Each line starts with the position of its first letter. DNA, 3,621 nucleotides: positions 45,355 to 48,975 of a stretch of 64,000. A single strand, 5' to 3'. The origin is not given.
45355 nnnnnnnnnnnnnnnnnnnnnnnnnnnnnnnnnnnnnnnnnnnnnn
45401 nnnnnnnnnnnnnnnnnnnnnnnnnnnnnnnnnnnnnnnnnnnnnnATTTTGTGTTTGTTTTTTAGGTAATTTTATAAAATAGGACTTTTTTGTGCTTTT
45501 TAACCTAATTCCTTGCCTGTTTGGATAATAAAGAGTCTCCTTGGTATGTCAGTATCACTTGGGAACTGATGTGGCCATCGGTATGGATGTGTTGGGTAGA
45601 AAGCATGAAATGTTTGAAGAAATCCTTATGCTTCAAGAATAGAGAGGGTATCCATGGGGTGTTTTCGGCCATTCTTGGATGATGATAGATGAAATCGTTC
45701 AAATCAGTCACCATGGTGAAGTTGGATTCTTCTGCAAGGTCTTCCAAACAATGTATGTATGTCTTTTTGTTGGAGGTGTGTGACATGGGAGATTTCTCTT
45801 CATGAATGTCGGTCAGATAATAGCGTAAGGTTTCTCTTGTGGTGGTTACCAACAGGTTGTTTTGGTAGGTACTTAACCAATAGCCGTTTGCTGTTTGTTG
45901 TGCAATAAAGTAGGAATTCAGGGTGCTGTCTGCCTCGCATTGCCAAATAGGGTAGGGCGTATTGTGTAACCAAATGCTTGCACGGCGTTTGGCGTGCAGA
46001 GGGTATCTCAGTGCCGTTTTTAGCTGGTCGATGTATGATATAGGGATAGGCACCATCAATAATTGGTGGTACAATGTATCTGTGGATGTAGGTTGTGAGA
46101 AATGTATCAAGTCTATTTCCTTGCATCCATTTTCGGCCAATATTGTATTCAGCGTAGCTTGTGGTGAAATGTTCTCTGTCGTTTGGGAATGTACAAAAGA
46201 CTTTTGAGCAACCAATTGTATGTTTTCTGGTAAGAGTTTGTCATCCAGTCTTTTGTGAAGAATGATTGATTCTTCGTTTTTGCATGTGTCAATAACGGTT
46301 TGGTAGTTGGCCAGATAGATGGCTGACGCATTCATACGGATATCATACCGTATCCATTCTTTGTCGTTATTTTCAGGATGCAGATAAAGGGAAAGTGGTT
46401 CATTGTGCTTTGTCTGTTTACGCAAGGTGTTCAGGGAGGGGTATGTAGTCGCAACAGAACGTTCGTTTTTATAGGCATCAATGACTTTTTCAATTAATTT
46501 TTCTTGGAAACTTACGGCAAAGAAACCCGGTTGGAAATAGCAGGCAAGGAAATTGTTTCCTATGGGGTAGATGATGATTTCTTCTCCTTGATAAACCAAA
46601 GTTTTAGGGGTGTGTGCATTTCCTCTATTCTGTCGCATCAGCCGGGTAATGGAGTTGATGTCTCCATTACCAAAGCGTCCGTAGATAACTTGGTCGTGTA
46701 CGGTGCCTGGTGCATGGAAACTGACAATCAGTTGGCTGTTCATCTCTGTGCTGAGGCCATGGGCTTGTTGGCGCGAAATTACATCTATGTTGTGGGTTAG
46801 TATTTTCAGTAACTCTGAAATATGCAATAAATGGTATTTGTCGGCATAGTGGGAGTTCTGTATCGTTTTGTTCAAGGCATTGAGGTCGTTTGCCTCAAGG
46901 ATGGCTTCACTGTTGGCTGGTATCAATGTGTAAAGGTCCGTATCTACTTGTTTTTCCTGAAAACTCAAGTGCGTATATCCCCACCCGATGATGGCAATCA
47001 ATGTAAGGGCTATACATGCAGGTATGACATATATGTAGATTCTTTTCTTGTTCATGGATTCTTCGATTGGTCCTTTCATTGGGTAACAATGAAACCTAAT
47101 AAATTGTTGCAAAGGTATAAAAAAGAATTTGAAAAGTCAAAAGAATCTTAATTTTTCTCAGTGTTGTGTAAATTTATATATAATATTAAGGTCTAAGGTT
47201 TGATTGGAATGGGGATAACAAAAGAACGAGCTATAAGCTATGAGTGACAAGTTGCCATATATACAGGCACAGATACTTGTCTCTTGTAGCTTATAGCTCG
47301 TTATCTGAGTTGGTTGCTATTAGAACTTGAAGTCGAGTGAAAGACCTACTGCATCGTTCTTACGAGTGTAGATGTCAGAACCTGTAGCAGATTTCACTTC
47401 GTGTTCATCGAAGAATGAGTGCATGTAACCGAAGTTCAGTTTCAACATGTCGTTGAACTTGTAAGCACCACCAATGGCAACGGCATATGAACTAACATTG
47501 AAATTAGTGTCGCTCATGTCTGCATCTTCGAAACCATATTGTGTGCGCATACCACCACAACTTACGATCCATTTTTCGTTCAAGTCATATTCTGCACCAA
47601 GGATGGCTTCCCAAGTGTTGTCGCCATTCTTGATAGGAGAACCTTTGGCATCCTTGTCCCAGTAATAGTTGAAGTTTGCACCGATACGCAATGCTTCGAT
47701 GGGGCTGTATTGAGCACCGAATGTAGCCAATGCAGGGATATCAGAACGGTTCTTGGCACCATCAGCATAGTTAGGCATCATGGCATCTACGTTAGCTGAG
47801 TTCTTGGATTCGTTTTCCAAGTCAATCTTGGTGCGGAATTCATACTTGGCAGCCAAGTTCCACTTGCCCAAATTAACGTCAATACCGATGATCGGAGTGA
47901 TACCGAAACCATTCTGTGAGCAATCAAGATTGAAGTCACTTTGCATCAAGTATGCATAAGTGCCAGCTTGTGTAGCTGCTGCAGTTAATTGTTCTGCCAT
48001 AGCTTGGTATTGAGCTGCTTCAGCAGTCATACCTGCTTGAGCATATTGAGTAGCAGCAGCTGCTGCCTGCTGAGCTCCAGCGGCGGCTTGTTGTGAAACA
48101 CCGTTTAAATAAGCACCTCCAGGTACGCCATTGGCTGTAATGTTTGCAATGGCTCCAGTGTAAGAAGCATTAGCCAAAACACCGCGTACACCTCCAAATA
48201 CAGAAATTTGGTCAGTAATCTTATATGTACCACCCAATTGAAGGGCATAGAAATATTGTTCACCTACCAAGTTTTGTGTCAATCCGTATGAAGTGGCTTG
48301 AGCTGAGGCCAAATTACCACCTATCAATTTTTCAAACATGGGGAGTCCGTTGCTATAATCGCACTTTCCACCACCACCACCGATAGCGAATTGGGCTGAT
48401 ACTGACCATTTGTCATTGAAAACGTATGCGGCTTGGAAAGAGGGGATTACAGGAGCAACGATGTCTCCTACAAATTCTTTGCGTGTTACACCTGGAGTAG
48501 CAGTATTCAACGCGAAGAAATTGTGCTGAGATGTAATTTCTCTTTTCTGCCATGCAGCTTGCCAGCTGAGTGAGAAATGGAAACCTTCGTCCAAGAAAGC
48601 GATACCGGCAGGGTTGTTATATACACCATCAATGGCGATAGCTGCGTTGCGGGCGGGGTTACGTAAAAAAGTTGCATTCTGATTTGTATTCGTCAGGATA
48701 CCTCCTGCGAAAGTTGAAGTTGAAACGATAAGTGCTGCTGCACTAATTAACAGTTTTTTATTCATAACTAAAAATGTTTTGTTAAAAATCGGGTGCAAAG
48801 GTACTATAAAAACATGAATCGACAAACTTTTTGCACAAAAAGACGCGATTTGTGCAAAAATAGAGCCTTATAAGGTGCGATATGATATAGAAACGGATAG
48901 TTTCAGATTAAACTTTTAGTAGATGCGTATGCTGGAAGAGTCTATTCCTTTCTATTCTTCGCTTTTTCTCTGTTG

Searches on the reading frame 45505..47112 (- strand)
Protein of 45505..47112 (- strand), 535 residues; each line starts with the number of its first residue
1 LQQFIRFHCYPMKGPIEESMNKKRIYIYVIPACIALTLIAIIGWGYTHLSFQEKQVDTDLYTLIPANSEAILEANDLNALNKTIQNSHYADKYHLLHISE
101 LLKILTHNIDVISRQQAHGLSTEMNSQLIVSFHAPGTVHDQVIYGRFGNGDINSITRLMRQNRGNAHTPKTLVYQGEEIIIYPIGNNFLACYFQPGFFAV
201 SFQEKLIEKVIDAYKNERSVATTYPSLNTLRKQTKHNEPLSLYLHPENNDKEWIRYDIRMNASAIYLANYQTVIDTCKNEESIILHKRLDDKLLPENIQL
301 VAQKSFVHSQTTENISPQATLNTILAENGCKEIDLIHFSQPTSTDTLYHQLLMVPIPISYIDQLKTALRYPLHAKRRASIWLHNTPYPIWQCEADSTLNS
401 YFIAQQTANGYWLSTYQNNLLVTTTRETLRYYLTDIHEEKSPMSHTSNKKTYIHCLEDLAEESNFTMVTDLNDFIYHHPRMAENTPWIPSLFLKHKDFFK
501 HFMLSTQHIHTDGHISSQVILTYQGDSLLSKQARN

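Call 5: search_protein_families(library=pfam, proteins=[window:45505-47112:-], max_evalue=0.001)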
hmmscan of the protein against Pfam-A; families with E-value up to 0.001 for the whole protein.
window:45505-47112:- (535 aa): 1 family
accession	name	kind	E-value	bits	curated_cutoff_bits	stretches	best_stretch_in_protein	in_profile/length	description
PF11832.13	DUF3352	-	0.00012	21.3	26.8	1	166-254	148-242/536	Protein of unknown function (DUF3352)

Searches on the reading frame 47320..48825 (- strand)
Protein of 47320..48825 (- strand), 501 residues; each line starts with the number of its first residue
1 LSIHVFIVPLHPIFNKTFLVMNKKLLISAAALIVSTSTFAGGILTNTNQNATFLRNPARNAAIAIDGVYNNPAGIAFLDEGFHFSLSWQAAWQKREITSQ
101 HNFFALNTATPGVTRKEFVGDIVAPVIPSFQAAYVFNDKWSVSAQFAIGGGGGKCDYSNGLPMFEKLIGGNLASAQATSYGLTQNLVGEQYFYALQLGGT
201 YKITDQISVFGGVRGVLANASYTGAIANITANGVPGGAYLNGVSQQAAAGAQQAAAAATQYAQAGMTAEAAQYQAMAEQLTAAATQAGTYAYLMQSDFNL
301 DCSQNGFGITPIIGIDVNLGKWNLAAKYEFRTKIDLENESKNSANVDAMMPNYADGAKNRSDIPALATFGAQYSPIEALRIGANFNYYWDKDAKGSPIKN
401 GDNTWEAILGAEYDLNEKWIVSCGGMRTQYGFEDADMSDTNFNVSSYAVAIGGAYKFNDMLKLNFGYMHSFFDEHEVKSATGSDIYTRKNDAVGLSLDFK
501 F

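Call 5: search_protein_families(library=pfam, proteins=[window:47320-48825:-], max_evalue=0.001)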
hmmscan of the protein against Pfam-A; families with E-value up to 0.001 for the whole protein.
window:47320-48825:- (501 aa): 3 families
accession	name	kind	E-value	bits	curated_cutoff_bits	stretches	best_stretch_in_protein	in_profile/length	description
PF03349.22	Toluene_X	-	1e-07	31.3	29.7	1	32-486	2-399/421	Outer membrane protein transport protein (OMPP1/FadL/TodX)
PF13505.12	OMP_b-brl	-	0.00013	22.7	28.7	1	250-445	10-170/175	Outer membrane protein beta-barrel domain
PF10677.15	DUF2490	-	0.00073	19.7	29.8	0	410-474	8-63/186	Protein of unknown function (DUF2490)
